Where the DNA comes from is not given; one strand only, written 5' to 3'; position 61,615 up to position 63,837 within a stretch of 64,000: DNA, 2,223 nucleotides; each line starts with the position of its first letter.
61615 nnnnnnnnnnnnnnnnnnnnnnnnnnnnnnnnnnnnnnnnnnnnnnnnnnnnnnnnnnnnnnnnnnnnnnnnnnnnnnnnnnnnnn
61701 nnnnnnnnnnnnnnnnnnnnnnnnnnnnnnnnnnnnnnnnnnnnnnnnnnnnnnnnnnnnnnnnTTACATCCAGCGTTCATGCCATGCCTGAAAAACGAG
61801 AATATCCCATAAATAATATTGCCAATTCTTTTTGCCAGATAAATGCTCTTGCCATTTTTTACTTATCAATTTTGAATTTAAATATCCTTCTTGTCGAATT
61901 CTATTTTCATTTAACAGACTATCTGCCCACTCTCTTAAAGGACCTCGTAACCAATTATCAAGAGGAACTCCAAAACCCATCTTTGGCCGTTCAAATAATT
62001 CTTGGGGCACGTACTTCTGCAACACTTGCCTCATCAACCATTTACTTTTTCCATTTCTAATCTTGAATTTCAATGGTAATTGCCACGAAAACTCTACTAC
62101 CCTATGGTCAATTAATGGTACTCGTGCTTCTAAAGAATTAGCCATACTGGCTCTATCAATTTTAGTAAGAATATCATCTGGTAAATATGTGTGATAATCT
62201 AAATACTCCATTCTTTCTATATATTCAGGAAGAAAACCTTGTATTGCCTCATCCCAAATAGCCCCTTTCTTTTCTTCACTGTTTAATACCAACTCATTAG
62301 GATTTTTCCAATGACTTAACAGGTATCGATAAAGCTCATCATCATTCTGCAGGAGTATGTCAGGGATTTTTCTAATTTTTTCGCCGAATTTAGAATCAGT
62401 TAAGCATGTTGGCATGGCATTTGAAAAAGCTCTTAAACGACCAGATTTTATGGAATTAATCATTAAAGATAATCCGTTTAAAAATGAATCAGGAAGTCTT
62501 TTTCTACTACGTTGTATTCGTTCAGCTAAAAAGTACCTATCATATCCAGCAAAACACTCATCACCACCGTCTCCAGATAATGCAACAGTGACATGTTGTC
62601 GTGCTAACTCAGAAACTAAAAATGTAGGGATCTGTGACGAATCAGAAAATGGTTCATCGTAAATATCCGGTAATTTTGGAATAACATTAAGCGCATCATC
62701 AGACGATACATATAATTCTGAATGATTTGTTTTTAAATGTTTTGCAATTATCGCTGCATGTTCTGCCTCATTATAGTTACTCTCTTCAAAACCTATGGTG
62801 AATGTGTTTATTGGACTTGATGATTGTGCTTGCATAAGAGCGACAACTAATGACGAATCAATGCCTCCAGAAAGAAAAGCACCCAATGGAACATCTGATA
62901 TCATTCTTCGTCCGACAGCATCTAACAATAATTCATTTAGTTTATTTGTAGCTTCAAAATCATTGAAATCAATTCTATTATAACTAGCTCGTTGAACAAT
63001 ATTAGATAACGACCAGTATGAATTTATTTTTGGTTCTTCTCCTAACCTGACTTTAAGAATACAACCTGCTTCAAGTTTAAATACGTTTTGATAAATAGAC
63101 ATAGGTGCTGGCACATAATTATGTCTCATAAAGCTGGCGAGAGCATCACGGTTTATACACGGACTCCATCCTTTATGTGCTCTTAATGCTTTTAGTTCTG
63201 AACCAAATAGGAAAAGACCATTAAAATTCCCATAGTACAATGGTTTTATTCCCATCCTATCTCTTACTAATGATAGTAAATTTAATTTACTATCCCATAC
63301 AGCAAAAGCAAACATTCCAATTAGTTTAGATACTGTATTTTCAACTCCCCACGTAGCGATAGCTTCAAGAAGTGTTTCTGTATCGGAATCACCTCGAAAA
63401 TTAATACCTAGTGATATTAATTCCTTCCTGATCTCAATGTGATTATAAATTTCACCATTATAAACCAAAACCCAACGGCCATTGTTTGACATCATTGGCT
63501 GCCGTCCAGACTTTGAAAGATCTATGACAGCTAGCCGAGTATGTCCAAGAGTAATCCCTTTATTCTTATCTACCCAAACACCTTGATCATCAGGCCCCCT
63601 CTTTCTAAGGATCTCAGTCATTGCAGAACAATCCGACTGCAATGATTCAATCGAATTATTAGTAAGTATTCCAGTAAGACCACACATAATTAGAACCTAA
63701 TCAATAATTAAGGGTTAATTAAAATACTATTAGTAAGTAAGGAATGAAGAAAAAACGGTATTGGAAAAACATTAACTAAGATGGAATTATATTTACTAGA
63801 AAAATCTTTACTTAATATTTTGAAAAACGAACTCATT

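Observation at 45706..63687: AT-rich Wzx/Wzy polysaccharide cluster with two AsnB-type amidotransferases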

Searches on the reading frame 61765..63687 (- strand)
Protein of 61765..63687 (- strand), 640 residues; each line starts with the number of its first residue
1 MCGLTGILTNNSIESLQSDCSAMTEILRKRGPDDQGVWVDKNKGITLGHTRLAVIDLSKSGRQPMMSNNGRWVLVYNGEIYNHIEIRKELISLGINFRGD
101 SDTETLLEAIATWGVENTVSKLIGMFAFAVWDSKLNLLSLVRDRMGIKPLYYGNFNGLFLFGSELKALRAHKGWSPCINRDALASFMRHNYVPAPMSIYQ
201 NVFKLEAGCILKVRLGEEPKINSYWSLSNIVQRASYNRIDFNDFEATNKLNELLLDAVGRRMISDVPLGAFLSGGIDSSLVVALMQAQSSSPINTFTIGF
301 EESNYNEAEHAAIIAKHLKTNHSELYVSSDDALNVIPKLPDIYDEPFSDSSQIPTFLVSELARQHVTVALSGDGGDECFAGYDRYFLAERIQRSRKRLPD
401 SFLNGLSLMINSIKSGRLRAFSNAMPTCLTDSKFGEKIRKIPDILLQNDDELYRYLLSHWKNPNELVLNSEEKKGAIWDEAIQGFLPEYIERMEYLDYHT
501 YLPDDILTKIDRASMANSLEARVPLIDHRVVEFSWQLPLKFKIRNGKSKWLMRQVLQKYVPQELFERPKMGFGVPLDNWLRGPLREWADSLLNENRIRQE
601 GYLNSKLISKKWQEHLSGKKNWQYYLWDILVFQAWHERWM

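Call 6: search_protein_families(library=pfam, proteins=[window:61765-63687:-])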
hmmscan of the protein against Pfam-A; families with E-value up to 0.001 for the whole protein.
window:61765-63687:- (640 aa): 3 families
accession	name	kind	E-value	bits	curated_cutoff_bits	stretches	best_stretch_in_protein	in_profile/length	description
PF00733.27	Asn_synthase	-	1.5e-119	400.3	21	1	249-637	1-354/354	Asparagine synthase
PF13522.11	GATase_6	-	3.3e-44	150.5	27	1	32-164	1-130/130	Glutamine amidotransferase domain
PF13537.11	GATase_7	-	2.2e-42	144.4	25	1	49-169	1-122/123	Glutamine amidotransferase domain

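Call 7: find_encoding_contigs(protein=window:61765-63687:-, flank=10000, max_places=6)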
Protein window:61765-63687:- (640 aa): no gene with exactly this product is on record in the collection.

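Call 9: search_protein_families(library=ncbifam, proteins=[window:61765-63687:-])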
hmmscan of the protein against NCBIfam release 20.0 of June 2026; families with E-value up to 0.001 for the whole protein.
window:61765-63687:- (640 aa): 11 families
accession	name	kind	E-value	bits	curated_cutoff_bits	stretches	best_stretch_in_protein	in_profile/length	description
TIGR03108.1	eps_aminotran_1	hypoth_equivalog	1.2e-181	605.7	816.9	2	1-406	1-398/628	XrtA/PEP-CTERM system amidotransferase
TIGR01536.1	asn_synth_AEB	equivalog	7.7e-154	513.5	267.1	1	2-572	1-517/517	asparagine synthase (glutamine-hydrolyzing)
TIGR03104.1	trio_amidotrans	equivalog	1.2e-118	397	570.1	2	1-386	1-384/589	N-acetylglutaminylglutamine amidotransferase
NF006949.0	PRK09431.1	equivalog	2.4e-83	280.5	499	3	1-170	1-167/554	asparagine synthase B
NF033535.1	lass_lactam_cya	exception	6.4e-72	243.1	525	2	1-380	1-377/668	lasso peptide isopeptide bond-forming cyclase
NF033561.1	macrolact_Ik_Al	subfamily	2.6e-13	49.5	300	1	107-392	63-343/561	albusnodin/ikarugamycin family macrolactam cyclase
NF001484.0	PRK00331.1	subfamily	1.5e-10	40.1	381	1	44-172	66-202/601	isomerizing glutamine--fructose-6-phosphate transaminase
TIGR01134.1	purF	equivalog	4.1e-09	36.3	350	1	45-170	66-201/432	amidophosphoribosyltransferase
TIGR01135.1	glmS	equivalog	5.3e-09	35.1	418.05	1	42-171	63-200/607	glutamine--fructose-6-phosphate transaminase (isomerizing)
TIGR00552.1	nadE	equivalog_domain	0.00053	19.3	63.65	1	245-325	4-84/251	NAD(+) synthase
NF010587.0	PRK13980.1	equivalog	0.00066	18.9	255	0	245-327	13-94/267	NAD+ synthase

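Call 23: find_homologous_proteins(query=window:61765-63687:-, max_evalue=1e-20)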
Query window:61765-63687:- (640 aa): 8000 proteins with E <= 1e-20 among 8000 candidates; the best 120 are listed.
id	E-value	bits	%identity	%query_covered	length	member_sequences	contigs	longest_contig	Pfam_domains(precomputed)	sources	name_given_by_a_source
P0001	0.0e+0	1478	100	100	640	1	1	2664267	PF00733.28,PF13522.12,PF13537.12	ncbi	-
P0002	2.9e-281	953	62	100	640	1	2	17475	PF12481.14,PF00733.28,PF13522.12,PF13537.12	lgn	-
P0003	2.1e-276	937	60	100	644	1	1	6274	PF00733.28,PF13522.12,PF13537.12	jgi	-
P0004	1.2e-273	928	62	96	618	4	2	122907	PF00733.28,PF13522.12,PF13537.12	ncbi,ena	-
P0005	2.5e-273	927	60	100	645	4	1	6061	PF00733.28,PF13522.12,PF13537.12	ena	-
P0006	3.0e-266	903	61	97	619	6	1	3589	PF00733.28,PF13522.12,PF13537.12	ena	-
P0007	1.4e-263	894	59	100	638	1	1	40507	PF00733.28,PF13522.12,PF13537.12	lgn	-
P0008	5.1e-262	889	59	100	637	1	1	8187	PF00733.28,PF13522.12,PF13537.12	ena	-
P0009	1.4e-261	888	59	100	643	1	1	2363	PF00733.28,PF13522.12,PF13537.12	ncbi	-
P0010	6.5e-260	882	60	100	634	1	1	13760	PF00733.28,PF13522.12,PF13537.12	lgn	-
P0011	5.7e-259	879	59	100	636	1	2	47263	PF00733.28,PF13522.12,PF13537.12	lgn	-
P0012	6.0e-257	872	59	100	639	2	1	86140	PF00733.28,PF13522.12,PF13537.12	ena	-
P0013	2.8e-246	837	57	100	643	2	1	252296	PF12481.14,PF00733.28,PF13522.12,PF13537.12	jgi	jgi:asparagine synthase (glutamine-hydrolysing)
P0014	5.3e-245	833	55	100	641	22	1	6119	PF00733.28,PF13522.12,PF13537.12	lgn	-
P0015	1.7e-243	828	58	100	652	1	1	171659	PF00733.28,PF13522.12,PF13537.12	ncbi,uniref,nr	ncbi:asparagine synthase (glutamine-hydrolyzing) [Kiloniella laminariae]|uniref:asparagine synthase 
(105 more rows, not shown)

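Call 24: list_cluster_members(proteins=[P0001, P0004, P0002])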
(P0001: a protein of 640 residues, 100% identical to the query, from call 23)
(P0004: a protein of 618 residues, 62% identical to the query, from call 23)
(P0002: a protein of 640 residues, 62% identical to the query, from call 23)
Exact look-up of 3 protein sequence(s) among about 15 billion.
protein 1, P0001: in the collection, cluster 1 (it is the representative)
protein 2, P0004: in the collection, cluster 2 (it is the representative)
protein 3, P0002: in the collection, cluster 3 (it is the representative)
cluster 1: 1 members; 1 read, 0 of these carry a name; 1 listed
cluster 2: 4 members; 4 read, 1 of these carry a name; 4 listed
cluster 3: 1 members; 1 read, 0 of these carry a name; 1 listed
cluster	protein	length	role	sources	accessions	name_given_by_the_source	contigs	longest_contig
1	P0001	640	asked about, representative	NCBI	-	-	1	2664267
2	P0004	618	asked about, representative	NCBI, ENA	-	-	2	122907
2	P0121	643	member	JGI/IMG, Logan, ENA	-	asparagine synthase (glutamine-hydrolysing)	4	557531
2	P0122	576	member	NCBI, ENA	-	-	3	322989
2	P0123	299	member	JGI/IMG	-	-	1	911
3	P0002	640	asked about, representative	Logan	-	-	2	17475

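Call 25: find_encoding_contigs(protein=P0001, flank=10000, max_places=3)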
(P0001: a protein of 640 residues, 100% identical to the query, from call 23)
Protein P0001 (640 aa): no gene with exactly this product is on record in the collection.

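Call 26: search_solved_structures(query=window:61765-63687:-, max_evalue=0.00001)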
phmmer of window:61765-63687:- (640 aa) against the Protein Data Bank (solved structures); distinct sequences matched with E-value up to 0.00001: 7.
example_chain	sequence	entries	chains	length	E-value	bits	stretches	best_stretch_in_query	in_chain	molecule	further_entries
7ylz_A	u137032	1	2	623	2.3e-56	194.8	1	1-382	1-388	hydroxyamidotransferase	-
1ct9_A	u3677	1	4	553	1.8e-37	132.4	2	16-168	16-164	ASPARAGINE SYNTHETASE B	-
6gq3_A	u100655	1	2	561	4.8e-36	127.7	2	1-390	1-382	Asparagine synthetase [glutamine-hydrolyzing]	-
8sue_A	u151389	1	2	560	1.5e-35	126.1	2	14-391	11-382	Asparagine synthetase [glutamine-hydrolyzing]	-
9b6c_A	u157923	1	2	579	8.8e-35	123.5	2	14-390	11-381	Asparagine synthetase [glutamine-hydrolyzing]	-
1jgt_A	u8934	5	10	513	3.7e-12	48.8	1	74-337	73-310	BETA-LACTAM SYNTHETASE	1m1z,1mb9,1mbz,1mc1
1q15_A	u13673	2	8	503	4.5e-07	32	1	268-382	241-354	CarA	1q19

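Call 38: find_encoding_contigs(protein=P0004, flank=10000, max_places=2)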
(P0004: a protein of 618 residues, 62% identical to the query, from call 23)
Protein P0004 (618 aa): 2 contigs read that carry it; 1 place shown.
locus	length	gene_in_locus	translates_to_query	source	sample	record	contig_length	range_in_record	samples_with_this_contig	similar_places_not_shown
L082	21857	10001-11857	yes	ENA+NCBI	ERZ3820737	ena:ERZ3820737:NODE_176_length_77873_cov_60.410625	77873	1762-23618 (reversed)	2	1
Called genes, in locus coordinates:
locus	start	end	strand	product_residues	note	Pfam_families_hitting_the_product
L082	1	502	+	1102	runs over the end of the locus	PF00535:Glycos_transf_2, PF10111:Glyco_tranf_2_2, PF13641:Glyco_tranf_2_3, PF00535:Glycos_transf_2, PF13641:Glyco_tranf_2_3 (weak)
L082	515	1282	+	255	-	PF04989:RMNT_CmcI, PF13578:Methyltransf_24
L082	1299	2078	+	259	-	PF00483:NTP_transferase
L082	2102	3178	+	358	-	PF01370:Epimerase, PF04321:RmlD_sub_bind, PF07993:NAD_binding_4 (faint), PF16363:GDP_Man_Dehyd, PF02719:Polysacc_synt_2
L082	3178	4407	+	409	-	PF08421:Methyltransf_13, PF13489:Methyltransf_23, PF08241:Methyltransf_11 (weak), PF08242:Methyltransf_12, PF08484:Methyltransf_14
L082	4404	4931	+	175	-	PF00908:dTDP_sugar_isom, PF05523:FdtA (weak)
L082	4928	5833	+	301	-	PF01370:Epimerase, PF04321:RmlD_sub_bind, PF16363:GDP_Man_Dehyd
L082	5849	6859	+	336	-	PF00535:Glycos_transf_2, PF10111:Glyco_tranf_2_2, PF13641:Glyco_tranf_2_3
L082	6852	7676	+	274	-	PF06325:PrmA (weak), PF13489:Methyltransf_23, PF13847:Methyltransf_31, PF08241:Methyltransf_11, PF08242:Methyltransf_12, PF13649:Methyltransf_25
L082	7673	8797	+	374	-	PF13439:Glyco_transf_4, PF00534:Glycos_transf_1, PF13692:Glyco_trans_1_4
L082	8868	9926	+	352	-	PF13439:Glyco_transf_4, PF00534:Glycos_transf_1, PF13692:Glyco_trans_1_4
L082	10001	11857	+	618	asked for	PF13522:GATase_6, PF13537:GATase_7, PF00733:Asn_synthase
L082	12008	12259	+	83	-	PF04014:MazE_antitoxin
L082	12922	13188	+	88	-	PF02604:PhdYeFM_antitox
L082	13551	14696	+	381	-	PF13477:Glyco_trans_4_2, PF13439:Glyco_transf_4, PF13579:Glyco_trans_4_4, PF20706:GT4-conflict, PF00534:Glycos_transf_1, PF13692:Glyco_trans_1_4, PF13524:Glyco_trans_1_2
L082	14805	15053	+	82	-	-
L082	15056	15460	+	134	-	PF01850:PIN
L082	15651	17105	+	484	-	PF00483:NTP_transferase, PF12804:NTP_transf_3 (faint), PF22640:ManC_GMP_beta-helix, PF01050:MannoseP_isomer, PF07883:Cupin_2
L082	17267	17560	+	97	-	PF01541:GIY-YIG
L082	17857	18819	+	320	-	PF01073:3Beta_HSD, PF01370:Epimerase, PF02719:Polysacc_synt_2, PF04321:RmlD_sub_bind, PF05368:NmrA (weak), PF13460:NAD_binding_10, PF16363:GDP_Man_Dehyd, PF07993:NAD_binding_4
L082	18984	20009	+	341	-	PF00953:Glycos_transf_4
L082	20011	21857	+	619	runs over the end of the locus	PF13727:CoA_binding_3, PF01073:3Beta_HSD, PF01370:Epimerase, PF02719:Polysacc_synt_2, PF04321:RmlD_sub_bind, PF08659:KR, PF16363:GDP_Man_Dehyd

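Call 39: find_encoding_contigs(protein=P0002, flank=10000, max_places=2)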
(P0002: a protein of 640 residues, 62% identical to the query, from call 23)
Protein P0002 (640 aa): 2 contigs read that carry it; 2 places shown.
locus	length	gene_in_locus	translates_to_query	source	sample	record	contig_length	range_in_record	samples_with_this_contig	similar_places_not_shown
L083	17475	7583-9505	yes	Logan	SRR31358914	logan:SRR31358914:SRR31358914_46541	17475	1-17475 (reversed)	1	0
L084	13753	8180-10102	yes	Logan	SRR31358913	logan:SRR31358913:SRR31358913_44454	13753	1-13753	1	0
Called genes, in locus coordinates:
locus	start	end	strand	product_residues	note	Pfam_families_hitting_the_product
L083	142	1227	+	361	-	PF13692:Glyco_trans_1_4, PF00534:Glycos_transf_1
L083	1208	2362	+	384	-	-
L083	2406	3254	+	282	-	PF01596:Methyltransf_3 (faint), PF13578:Methyltransf_24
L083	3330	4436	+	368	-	PF20706:GT4-conflict (weak), PF00534:Glycos_transf_1, PF13692:Glyco_trans_1_4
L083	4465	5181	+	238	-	PF13489:Methyltransf_23, PF08241:Methyltransf_11, PF13649:Methyltransf_25, PF13847:Methyltransf_31, PF01209:Ubie_methyltran (weak), PF08242:Methyltransf_12 (weak)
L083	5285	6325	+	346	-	PF00535:Glycos_transf_2, PF10111:Glyco_tranf_2_2, PF13641:Glyco_tranf_2_3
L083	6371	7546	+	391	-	PF13439:Glyco_transf_4, PF13579:Glyco_trans_4_4, PF20706:GT4-conflict (weak), PF00534:Glycos_transf_1, PF13692:Glyco_trans_1_4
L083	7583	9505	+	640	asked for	PF13522:GATase_6, PF13537:GATase_7, PF12481:DUF3700 (faint), PF00733:Asn_synthase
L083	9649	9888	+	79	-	PF00534:Glycos_transf_1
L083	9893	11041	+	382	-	PF13477:Glyco_trans_4_2, PF00534:Glycos_transf_1, PF13692:Glyco_trans_1_4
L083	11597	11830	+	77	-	-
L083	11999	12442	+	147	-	-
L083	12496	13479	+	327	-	-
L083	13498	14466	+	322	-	PF01073:3Beta_HSD, PF01370:Epimerase, PF02719:Polysacc_synt_2, PF04321:RmlD_sub_bind, PF05368:NmrA (faint), PF13460:NAD_binding_10, PF16363:GDP_Man_Dehyd, PF07993:NAD_binding_4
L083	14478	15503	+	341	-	PF00953:Glycos_transf_4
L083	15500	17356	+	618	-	PF13727:CoA_binding_3, PF01073:3Beta_HSD, PF01370:Epimerase, PF02719:Polysacc_synt_2, PF04321:RmlD_sub_bind, PF08659:KR, PF13460:NAD_binding_10, PF16363:GDP_Man_Dehyd, +1 more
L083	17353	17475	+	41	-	?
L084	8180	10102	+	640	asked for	PF13522:GATase_6, PF13537:GATase_7, PF12481:DUF3700 (faint), PF00733:Asn_synthase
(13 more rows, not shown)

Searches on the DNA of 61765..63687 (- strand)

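Call 30: search_dna_similar(query=window:61765-63687:-, collection=ecoli_genomes, mode=distant, max_evalue=0.001, max_rows=15)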
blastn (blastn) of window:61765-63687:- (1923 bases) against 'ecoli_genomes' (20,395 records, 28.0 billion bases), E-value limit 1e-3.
Records with a match: 2; places in all: 2; records where one place covers at least 80% of the query: 0.
Genomes with a match: 2 of 5426; with a place that covers at least 80% of the query: 0. Places per genome that has any: lowest 1, median 1, highest 1. On chromosomes: 2 places; on plasmids: 0.
Best place of each record, by identity: 60-80% 2.
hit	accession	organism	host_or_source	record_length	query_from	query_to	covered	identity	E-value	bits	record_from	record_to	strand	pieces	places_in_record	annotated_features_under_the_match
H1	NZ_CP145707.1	Escherichia coli strain S1-CAM-02-A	Homo sapiens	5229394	784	1150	19%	68.0%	1e-16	100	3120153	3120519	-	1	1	asnB: asparagine synthase (glutamine-hydrolyzing)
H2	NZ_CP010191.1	Escherichia coli strain M8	mouse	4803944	784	1150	19%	67.7%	1e-15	95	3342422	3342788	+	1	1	asnB: asparagine synthase (glutamine-hydrolyzing)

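Call 31: get_annotated_region(hit=H1, flank=9000)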
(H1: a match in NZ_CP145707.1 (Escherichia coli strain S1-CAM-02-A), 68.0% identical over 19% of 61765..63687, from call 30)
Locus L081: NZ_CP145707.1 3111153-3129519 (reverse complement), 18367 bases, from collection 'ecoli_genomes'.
description: Escherichia coli strain S1-CAM-02-A chromosome, complete genome
organism: Escherichia coli strain S1-CAM-02-A (NCBI taxid 562)
replicon: chromosome; assembly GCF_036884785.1
host: Homo sapiens; source: stool; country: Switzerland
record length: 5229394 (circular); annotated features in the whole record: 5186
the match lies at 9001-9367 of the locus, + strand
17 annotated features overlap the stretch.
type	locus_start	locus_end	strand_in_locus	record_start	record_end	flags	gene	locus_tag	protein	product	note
CDS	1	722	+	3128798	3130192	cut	wcaM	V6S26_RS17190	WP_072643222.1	colanic acid biosynthesis protein WcaM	-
CDS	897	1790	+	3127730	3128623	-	galF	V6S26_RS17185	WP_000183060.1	UTP--glucose-1-phosphate uridylyltransferase GalF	-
CDS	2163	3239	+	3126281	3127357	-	rfbB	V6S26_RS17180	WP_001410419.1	dTDP-glucose 4,6-dehydratase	-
CDS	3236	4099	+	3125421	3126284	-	rfbA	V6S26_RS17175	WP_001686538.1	glucose-1-phosphate thymidylyltransferase RfbA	-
CDS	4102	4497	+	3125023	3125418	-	-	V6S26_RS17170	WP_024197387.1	sugar 3,4-ketoisomerase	-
CDS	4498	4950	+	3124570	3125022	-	-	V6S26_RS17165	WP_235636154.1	acyltransferase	-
CDS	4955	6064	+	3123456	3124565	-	-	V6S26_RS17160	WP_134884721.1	DegT/DnrJ/EryC1/StrS family aminotransferase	-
CDS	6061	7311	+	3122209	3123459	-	wzx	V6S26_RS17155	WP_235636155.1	O65 family O-antigen flippase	-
CDS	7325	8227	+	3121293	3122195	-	-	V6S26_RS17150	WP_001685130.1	glycosyltransferase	-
CDS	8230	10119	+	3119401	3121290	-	asnB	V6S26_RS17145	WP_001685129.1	asparagine synthase (glutamine-hydrolyzing)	-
CDS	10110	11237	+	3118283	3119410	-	-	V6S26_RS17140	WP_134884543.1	glycosyltransferase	-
CDS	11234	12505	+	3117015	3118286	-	wzy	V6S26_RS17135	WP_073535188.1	O65 family O-antigen polymerase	-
CDS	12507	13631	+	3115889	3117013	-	-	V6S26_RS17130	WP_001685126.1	glycosyltransferase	-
CDS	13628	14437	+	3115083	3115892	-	-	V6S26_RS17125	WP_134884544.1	glycosyltransferase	-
CDS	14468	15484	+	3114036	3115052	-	galE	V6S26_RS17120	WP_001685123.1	UDP-glucose 4-epimerase GalE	-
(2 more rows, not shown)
